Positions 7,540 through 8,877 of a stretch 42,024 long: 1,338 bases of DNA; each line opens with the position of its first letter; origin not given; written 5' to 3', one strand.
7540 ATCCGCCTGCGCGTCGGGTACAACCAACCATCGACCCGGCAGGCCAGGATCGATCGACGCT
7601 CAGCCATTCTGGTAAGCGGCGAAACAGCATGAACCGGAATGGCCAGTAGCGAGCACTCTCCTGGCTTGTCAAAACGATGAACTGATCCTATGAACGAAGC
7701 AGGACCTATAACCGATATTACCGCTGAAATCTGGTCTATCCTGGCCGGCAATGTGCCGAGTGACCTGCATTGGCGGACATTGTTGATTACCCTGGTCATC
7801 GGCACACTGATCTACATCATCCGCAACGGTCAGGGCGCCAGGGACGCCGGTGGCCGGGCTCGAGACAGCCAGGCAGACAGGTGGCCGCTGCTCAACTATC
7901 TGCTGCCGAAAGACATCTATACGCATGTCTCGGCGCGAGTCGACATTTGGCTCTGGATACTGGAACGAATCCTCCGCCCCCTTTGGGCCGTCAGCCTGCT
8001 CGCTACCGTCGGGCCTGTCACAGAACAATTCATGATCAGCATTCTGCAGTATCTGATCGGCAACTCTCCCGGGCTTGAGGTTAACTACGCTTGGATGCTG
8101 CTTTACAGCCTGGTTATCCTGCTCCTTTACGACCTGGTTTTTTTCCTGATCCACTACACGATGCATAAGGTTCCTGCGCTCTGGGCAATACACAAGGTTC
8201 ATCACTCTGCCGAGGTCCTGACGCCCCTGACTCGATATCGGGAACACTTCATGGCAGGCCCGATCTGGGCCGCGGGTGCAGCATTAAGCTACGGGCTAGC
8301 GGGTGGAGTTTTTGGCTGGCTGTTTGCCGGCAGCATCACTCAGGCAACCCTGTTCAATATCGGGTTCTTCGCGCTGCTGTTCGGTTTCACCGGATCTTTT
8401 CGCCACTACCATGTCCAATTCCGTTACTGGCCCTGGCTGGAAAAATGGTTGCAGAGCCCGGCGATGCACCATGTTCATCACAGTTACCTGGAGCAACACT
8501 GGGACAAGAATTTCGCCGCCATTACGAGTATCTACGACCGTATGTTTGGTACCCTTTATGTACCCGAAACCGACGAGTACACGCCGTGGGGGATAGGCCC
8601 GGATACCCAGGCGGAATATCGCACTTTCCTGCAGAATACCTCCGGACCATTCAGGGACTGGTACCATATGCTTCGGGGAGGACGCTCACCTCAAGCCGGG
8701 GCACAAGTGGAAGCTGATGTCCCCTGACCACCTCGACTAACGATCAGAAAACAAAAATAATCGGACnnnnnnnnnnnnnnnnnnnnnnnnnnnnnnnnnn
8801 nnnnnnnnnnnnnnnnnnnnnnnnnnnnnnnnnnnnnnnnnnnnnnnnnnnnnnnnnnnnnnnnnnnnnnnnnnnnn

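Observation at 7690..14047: Translationally coupled six-gene operon matching no onium-compound pathway I know: di-iron membrane hydroxylase, BCCT, SDR, HSL esterase, PhyH dioxygenase, crotonase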

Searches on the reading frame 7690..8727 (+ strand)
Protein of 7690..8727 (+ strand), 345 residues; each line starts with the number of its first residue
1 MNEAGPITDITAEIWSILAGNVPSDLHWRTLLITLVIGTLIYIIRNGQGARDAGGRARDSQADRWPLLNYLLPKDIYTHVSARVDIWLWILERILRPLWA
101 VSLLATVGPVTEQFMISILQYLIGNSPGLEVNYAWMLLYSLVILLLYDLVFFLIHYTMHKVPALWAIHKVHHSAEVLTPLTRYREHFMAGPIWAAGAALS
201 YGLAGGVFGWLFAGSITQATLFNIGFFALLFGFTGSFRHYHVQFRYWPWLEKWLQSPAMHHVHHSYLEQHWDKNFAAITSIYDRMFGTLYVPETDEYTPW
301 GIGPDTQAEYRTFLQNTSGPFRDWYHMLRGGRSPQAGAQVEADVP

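Call 3: search_protein_families(library=pfam, proteins=[window:7690-8727:+])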
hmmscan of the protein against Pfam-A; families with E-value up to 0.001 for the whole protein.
window:7690-8727:+ (345 aa): 1 family
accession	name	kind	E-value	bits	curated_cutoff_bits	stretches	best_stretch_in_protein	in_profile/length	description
PF04116.19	FA_hydroxylase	-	6e-21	75.7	31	1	141-288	2-132/132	Fatty acid hydroxylase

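Call 4: search_protein_families(library=ncbifam, proteins=[window:7690-8727:+])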
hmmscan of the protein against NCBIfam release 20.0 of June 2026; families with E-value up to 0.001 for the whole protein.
window:7690-8727:+ (345 aa): 1 family
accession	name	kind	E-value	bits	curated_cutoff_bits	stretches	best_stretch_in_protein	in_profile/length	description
NF052566.1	OrLpdHdlsOlsERhiz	equivalog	3.9e-09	36.2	475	1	101-309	80-274/293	ornithine lipid hydroxylase OlsE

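Call 29: find_homologous_proteins(query=window:7690-8727:+)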
Query window:7690-8727:+ (345 aa): 1841 proteins with E <= 0.001 among 7193 candidates; the best 120 are listed.
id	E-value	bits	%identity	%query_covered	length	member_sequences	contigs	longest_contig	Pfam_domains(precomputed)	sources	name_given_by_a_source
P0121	1.4e-236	803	100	100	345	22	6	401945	PF04116.20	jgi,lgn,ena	-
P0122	3.7e-192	656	81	97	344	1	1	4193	PF04116.20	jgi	-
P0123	9.0e-188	642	79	98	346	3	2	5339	PF04116.20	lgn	-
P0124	4.6e-186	636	77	99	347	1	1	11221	PF04116.20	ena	-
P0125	9.3e-181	619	77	98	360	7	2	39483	PF04116.20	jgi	-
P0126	9.0e-169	580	71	99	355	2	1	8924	PF04116.20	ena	-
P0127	2.0e-165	569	73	97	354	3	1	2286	PF04116.20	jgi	-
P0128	3.5e-165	568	73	97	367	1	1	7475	PF04116.20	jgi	-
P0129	3.8e-164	564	72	97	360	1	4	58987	PF04116.20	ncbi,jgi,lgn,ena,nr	ncbi:MAG: sterol desaturase family protein [Proteobacteria bacterium]|nr:sterol desaturase family pr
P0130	5.3e-164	564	71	97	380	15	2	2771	PF04116.20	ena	-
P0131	1.9e-162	559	70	98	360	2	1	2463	PF04116.20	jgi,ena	-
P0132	2.7e-162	558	70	98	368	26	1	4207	PF04116.20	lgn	-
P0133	8.1e-162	557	71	98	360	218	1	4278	PF04116.20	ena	-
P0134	8.2e-162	557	69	98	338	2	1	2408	PF04116.20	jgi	jgi:sterol desaturase/sphingolipid hydroxylase (fatty acid hydroxylase superfamily)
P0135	2.5e-161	555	70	98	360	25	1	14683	PF04116.20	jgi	jgi:sterol desaturase/sphingolipid hydroxylase (fatty acid hydroxylase superfamily)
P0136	8.4e-161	553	72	97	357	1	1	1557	PF04116.20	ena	-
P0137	1.1e-160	553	70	97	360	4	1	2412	PF04116.20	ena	-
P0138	1.4e-160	553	70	98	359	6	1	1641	PF04116.20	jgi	-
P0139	2.8e-160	552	68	99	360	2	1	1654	PF04116.20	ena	-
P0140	3.7e-160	551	69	98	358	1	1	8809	PF04116.20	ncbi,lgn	ncbi:MAG: sterol desaturase family protein [Pseudomonadota bacterium]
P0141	5.9e-160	551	69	98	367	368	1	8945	PF04116.20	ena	-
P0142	9.9e-160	550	69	99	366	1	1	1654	PF04116.20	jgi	-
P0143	1.0e-159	550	70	98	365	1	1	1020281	PF04116.20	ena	-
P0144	2.9e-159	548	70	97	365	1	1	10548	PF04116.20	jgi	jgi:sterol desaturase/sphingolipid hydroxylase (fatty acid hydroxylase superfamily)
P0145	5.6e-159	547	69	97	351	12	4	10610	PF04116.20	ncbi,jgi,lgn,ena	-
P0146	7.4e-159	547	68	98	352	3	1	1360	PF04116.20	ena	-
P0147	2.8e-158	545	69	98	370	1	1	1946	PF04116.20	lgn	-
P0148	4.0e-158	544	68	98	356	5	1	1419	PF04116.20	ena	-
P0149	2.8e-157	542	69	97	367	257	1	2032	PF04116.20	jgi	jgi:sterol desaturase/sphingolipid hydroxylase (fatty acid hydroxylase superfamily)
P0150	3.1e-157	542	68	99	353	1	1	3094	PF04116.20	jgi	jgi:sterol desaturase/sphingolipid hydroxylase (fatty acid hydroxylase superfamily)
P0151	3.4e-157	541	70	96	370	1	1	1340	PF04116.20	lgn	-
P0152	4.9e-157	541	67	98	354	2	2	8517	PF04116.20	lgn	-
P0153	5.1e-157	541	67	97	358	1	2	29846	PF04116.20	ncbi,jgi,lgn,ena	-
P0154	7.6e-157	540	69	97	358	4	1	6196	PF11045.15,PF04116.20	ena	-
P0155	1.4e-156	539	70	94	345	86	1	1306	PF04116.20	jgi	jgi:sterol desaturase/sphingolipid hydroxylase (fatty acid hydroxylase superfamily)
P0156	1.7e-156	539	69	98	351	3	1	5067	PF04116.20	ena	-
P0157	2.1e-156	539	69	97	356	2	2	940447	PF04116.20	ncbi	ncbi:MAG: sterol desaturase family protein [Oceanicoccus sp.]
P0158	2.6e-156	539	67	99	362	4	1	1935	PF04116.20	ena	-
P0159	3.3e-156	538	66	98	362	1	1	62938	PF04116.20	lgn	-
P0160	3.6e-156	538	71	94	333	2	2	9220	PF04116.20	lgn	-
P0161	3.7e-156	538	68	98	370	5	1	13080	PF04116.20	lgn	-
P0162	4.0e-156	538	68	99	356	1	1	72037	PF04116.20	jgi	jgi:sterol desaturase/sphingolipid hydroxylase (fatty acid hydroxylase superfamily)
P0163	5.1e-156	538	67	95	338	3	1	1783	PF04116.20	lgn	-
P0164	8.1e-156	537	67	98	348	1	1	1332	PF04116.20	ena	-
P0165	8.7e-156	537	70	97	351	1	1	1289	PF04116.20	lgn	-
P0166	1.2e-155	536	68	97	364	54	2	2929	PF04116.20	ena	-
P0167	1.3e-155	536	68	99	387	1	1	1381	PF04116.20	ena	-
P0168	1.4e-155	536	67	98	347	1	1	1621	PF04116.20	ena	-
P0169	3.6e-155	535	66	99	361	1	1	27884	PF04116.20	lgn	-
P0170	4.0e-155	535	67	98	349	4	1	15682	PF04116.20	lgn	-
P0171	5.8e-155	534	66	98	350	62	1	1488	PF04116.20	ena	-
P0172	5.9e-155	534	66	98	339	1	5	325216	PF04116.20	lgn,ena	-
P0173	7.6e-155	534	66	96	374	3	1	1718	PF04116.20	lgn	-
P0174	8.7e-155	533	67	99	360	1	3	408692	PF04116.20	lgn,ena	-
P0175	1.5e-154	533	66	97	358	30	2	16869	PF04116.20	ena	-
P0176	1.7e-154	533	65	98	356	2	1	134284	PF04116.20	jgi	jgi:sterol desaturase/sphingolipid hydroxylase (fatty acid hydroxylase superfamily)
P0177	1.8e-154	532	68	97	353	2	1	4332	PF04116.20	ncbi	ncbi:MAG: sterol desaturase family protein [Pseudomonadales bacterium]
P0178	2.5e-154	532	66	97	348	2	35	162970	PF04116.20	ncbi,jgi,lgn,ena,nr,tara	ncbi:MAG: sterol desaturase family protein [Gammaproteobacteria bacterium]|jgi:sterol desaturase/sph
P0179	3.6e-154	531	66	99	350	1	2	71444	PF04116.20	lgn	-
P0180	4.5e-154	531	68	97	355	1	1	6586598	PF04116.20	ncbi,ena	-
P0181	6.7e-154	531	67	98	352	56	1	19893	PF04116.20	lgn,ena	-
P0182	8.5e-154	530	66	97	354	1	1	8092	PF04116.20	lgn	-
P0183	1.6e-153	529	67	97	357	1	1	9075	PF04116.20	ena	-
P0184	2.4e-153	529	69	94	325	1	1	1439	PF04116.20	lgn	-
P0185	4.6e-153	528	65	98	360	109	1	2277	PF04116.20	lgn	-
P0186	4.7e-153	528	65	98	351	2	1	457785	PF04116.20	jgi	jgi:sterol desaturase/sphingolipid hydroxylase (fatty acid hydroxylase superfamily)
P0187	5.8e-153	527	67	99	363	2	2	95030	PF04116.20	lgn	-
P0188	5.8e-153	527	69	97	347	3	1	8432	PF04116.20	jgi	-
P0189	5.9e-153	527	64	98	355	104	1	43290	PF04116.20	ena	-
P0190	8.4e-153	527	66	96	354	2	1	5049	PF04116.20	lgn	-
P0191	9.2e-153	527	66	98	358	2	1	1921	PF04116.20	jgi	-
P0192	9.9e-153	527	67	96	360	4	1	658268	PF04116.20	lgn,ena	-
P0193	1.3e-152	526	67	97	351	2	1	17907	PF04116.20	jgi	-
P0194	1.3e-152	526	66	99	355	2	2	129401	PF04116.20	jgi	-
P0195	2.5e-152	525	66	99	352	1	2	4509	PF04116.20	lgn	-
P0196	3.4e-152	525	64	98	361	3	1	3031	PF04116.20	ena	-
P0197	3.4e-152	525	64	98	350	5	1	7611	PF04116.20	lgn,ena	-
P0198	3.5e-152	525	66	99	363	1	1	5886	PF04116.20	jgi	jgi:sterol desaturase/sphingolipid hydroxylase (fatty acid hydroxylase superfamily)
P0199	6.4e-152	524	67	96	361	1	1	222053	PF04116.20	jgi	jgi:sterol desaturase/sphingolipid hydroxylase (fatty acid hydroxylase superfamily)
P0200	9.7e-152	523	66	97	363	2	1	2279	PF04116.20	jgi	jgi:sterol desaturase/sphingolipid hydroxylase (fatty acid hydroxylase superfamily)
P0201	1.3e-151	523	66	97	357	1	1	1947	PF04116.20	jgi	jgi:sterol desaturase/sphingolipid hydroxylase (fatty acid hydroxylase superfamily)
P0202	1.9e-151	522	66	98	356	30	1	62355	PF04116.20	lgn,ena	-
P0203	2.0e-151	522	66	96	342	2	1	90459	PF04116.20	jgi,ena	-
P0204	2.3e-151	522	67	96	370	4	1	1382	PF04116.20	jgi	jgi:sterol desaturase/sphingolipid hydroxylase (fatty acid hydroxylase superfamily)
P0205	2.4e-151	522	66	97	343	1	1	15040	PF04116.20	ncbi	ncbi:MAG: sterol desaturase family protein [Pseudomonadales bacterium]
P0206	3.5e-151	522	68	97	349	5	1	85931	PF04116.20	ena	-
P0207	4.2e-151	521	68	94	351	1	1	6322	PF04116.20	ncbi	ncbi:MAG: sterol desaturase family protein [Myxococcota bacterium]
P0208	6.3e-151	521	68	95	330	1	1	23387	PF04116.20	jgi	jgi:sterol desaturase/sphingolipid hydroxylase (fatty acid hydroxylase superfamily)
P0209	1.0e-150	520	65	96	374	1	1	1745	PF04116.20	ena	-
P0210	1.6e-150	519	66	96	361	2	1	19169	PF04116.20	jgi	jgi:sterol desaturase/sphingolipid hydroxylase (fatty acid hydroxylase superfamily)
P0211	5.4e-150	518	64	99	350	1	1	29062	PF04116.20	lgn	-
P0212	9.3e-150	517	63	99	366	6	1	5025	PF04116.20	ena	-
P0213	1.3e-149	517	65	98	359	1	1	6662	PF04116.20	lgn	-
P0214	2.2e-149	516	68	97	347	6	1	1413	PF04116.20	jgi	jgi:sterol desaturase/sphingolipid hydroxylase (fatty acid hydroxylase superfamily)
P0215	3.3e-149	515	66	95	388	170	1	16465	PF04116.20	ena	-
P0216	3.4e-149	515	67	96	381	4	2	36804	PF04116.20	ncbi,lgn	-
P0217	4.5e-149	515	67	96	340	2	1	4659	PF04116.20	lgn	-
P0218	5.9e-149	514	64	98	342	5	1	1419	PF04116.20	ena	-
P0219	7.7e-149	514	66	95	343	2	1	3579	PF04116.20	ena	-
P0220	8.1e-149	514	64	97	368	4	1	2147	PF04116.20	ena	-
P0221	9.9e-149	514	66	95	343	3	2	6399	PF04116.20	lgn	-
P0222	1.2e-148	513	65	99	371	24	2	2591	PF04116.20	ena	-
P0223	1.5e-148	513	65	98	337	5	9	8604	PF04116.20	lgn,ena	-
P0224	1.6e-148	513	66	99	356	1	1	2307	PF04116.20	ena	-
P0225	1.6e-148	513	63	99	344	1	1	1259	PF04116.20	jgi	-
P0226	1.8e-148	513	66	98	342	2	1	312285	PF04116.20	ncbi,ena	-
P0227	2.0e-148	513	64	97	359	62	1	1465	PF04116.20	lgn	-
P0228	2.9e-148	512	66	94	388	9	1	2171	PF04116.20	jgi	jgi:sterol desaturase/sphingolipid hydroxylase (fatty acid hydroxylase superfamily)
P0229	3.1e-148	512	64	97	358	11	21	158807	PF04116.20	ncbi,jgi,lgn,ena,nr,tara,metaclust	ncbi:MAG TPA: sterol desaturase family protein [Gammaproteobacteria bacterium]|jgi:sterol desaturase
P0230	5.3e-148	511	64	97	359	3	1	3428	PF04116.20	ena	-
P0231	6.7e-148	511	64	97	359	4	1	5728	PF04116.20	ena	-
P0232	7.5e-148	511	66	97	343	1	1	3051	PF04116.20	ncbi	-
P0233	9.9e-148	510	65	97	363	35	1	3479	PF04116.20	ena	-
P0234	1.1e-147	510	65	98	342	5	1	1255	PF04116.20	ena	-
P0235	1.1e-147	510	66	97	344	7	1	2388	PF04116.20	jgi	jgi:sterol desaturase/sphingolipid hydroxylase (fatty acid hydroxylase superfamily)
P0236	1.3e-147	510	63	99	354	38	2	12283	PF04116.20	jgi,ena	jgi:sterol desaturase/sphingolipid hydroxylase (fatty acid hydroxylase superfamily)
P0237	3.9e-147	508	65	93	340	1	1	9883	PF04116.20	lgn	-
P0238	4.7e-147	508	66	94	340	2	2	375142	PF04116.20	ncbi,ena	-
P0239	5.5e-147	508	66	95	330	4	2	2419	PF04116.20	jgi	jgi:sterol desaturase/sphingolipid hydroxylase (fatty acid hydroxylase superfamily)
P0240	5.9e-147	508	67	94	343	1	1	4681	PF04116.20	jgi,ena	-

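Call 30: find_encoding_contigs(protein=P0124, flank=10000, max_places=1)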
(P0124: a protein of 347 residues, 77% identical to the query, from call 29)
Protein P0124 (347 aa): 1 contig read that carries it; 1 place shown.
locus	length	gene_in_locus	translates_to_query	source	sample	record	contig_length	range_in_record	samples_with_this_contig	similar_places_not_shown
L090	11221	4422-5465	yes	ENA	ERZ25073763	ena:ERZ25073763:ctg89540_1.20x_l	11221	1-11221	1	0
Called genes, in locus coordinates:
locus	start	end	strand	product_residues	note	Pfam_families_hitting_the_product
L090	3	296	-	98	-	?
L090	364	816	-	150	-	-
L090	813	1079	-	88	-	-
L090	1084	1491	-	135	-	PF24275:NttA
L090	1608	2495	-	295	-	PF00892:EamA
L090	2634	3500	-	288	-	PF05721:PhyH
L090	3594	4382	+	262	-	PF05721:PhyH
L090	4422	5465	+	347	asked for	PF04116:FA_hydroxylase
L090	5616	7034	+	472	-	PF02028:BCCT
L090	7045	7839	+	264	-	PF23441:SDR (weak), PF00106:adh_short, PF08659:KR, PF13561:adh_short_C2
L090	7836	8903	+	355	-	PF20434:BD-FAE, PF07859:Abhydrolase_3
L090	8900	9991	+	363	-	PF05721:PhyH (faint)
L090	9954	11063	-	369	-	PF02028:BCCT (weak)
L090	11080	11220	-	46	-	?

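Call 31: find_encoding_contigs(protein=P0129, flank=10000, max_places=1)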
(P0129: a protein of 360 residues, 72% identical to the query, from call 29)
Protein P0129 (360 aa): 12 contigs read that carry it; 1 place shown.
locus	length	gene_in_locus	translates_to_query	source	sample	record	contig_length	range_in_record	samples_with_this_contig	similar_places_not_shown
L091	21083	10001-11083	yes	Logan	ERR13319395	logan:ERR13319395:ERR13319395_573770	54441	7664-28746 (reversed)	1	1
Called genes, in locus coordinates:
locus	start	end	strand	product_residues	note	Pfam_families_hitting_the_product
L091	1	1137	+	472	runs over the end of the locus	PF01565:FAD_binding_4, PF02913:FAD-oxidase_C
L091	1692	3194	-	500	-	PF02028:BCCT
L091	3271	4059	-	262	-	PF00106:adh_short, PF01370:Epimerase (faint), PF08659:KR, PF23441:SDR, PF13561:adh_short_C2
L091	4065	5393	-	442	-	PF00144:Beta-lactamase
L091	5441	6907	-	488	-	PF03577:Peptidase_C69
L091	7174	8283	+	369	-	PF01571:GCV_T, PF08669:GCV_T_C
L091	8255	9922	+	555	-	-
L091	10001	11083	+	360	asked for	PF04116:FA_hydroxylase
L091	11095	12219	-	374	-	PF02028:BCCT (faint)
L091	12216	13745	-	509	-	PF03403:PAF-AH_p_II, PF00326:Peptidase_S9 (faint)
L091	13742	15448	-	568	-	PF00732:GMC_oxred_N, PF05199:GMC_oxred_C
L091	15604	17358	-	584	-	PF00474:SSF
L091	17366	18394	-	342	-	PF01636:APH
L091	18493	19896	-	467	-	PF01408:GFO_IDH_MocA, PF21252:Glyco_hydro_109_C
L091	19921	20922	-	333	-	PF01663:Phosphodiest, PF01676:Metalloenzyme (weak)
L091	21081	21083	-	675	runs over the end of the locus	PF07719:TPR_2 (faint), PF13428:TPR_14 (faint), PF13432:TPR_16 (weak), PF23914:TPR_CcmH_CycH, PF14559:TPR_19 (weak), PF13414:TPR_11 (weak), PF00685:Sulfotransfer_1, PF13469:Sulfotransfer_3, +9 more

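Call 32: find_encoding_contigs(protein=P0157, flank=10000, max_places=1)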
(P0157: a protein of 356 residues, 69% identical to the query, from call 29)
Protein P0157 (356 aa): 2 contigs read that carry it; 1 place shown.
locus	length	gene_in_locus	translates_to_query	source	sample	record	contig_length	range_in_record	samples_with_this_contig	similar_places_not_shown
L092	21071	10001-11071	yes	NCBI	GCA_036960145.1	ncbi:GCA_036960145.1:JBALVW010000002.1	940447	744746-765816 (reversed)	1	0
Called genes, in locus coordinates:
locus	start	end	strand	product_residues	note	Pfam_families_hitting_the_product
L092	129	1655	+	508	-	PF00501:AMP-binding, PF13193:AMP-binding_C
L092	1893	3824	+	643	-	PF00578:AhpC-TSA, PF08534:Redoxin (weak)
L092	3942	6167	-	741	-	PF20256:MoCoBD_2, PF02738:MoCoBD_1, PF20256:MoCoBD_2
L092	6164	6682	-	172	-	PF00111:Fer2, PF13085:Fer2_3 (weak), PF01799:Fer2_2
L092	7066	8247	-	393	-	PF00108:Thiolase_N, PF02803:Thiolase_C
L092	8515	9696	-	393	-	PF00108:Thiolase_N, PF02803:Thiolase_C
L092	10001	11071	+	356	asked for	PF04116:FA_hydroxylase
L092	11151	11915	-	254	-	PF00290:Trp_syntA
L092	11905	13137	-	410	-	PF00291:PALP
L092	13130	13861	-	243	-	PF00392:GntR, PF07702:UTRA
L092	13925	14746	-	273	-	PF00378:ECH_1, PF16113:ECH_2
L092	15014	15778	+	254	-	PF00106:adh_short, PF13561:adh_short_C2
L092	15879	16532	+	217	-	PF08044:DUF1707, PF09922:LiaF-like_C (weak)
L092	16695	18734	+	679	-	PF00578:AhpC-TSA, PF08534:Redoxin, PF13405:EF-hand_6 (faint)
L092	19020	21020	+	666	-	PF00578:AhpC-TSA, PF08534:Redoxin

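Call 33: find_encoding_contigs(protein=P0180, flank=10000, max_places=1)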
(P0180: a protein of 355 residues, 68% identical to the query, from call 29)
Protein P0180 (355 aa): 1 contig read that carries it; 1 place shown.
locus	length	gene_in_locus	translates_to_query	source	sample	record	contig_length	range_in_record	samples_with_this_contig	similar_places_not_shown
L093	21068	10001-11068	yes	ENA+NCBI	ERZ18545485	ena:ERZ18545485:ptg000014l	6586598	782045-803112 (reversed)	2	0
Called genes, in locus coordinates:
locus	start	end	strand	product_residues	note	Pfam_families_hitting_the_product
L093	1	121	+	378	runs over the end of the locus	PF07730:HisKA_3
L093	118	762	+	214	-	PF00072:Response_reg, PF00196:GerE, PF08281:Sigma70_r4_2 (weak)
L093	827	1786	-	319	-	PF00515:TPR_1 (weak)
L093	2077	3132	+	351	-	PF04307:YdjM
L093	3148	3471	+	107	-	PF04237:YjbR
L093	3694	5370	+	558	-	PF01011:PQQ, PF13360:PQQ_2, PF13570:Beta-prop_ACSF4 (weak), PF07774:EMC1_C (faint), PF13360:PQQ_2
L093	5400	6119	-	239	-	PF13489:Methyltransf_23 (weak), PF08241:Methyltransf_11 (faint), PF13649:Methyltransf_25 (faint)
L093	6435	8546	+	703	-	-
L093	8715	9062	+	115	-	PF12643:MazG-like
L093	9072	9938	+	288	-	-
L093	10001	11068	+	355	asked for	PF04116:FA_hydroxylase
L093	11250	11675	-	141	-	PF03724:META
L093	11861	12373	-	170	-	PF04234:CopC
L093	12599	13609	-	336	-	-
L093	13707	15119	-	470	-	-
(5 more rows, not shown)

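Call 38: find_related_loci(query=A2, collection=metagenome_contigs, flank=10000)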
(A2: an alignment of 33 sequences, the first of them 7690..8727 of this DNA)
Query A2 (345 aa) in metagenome_contigs; peptide patterns used: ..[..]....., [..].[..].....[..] (x = any residue, [..] = any of these).
600 stretches matched a pattern (row limit reached: there are more); 586 encode a relative of the query (tblastn E <= 1e-3); the best 80 are kept; 80 distinct loci.
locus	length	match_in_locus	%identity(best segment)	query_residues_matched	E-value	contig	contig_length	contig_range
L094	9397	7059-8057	71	5-338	2e-166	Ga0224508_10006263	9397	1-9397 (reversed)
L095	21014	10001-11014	70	5-343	2e-163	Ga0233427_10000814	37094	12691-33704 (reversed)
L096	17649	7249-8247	71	5-338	3e-163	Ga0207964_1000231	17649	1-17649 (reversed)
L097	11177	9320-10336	70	4-343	2e-162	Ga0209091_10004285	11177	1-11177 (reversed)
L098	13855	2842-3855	70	5-343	5e-162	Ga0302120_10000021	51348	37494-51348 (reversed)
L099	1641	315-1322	70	2-338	2e-176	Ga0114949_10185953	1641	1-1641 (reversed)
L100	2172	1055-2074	69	5-345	1e-173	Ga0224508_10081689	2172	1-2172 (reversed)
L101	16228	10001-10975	71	14-343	4e-161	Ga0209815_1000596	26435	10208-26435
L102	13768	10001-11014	70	1-338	2e-160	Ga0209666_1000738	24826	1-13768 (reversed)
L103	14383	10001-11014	70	1-338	2e-160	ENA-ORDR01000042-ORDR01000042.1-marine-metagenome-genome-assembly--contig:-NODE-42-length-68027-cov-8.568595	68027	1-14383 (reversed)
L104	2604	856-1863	67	5-341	5e-169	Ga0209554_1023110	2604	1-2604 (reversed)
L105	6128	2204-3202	69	5-338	1e-159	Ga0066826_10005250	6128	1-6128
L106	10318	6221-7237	67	5-344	2e-158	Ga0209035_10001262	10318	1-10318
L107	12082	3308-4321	66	5-343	4e-158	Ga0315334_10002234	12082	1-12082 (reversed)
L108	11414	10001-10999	68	5-338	1e-157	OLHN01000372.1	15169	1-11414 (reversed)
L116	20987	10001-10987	66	5-338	3e-153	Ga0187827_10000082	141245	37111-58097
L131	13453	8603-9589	62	5-337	6e-140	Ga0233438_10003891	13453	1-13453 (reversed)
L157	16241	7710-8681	60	2-330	6e-129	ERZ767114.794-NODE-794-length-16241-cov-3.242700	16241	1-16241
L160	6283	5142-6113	63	2-330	5e-128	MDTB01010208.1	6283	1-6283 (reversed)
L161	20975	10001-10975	58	2-331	1e-127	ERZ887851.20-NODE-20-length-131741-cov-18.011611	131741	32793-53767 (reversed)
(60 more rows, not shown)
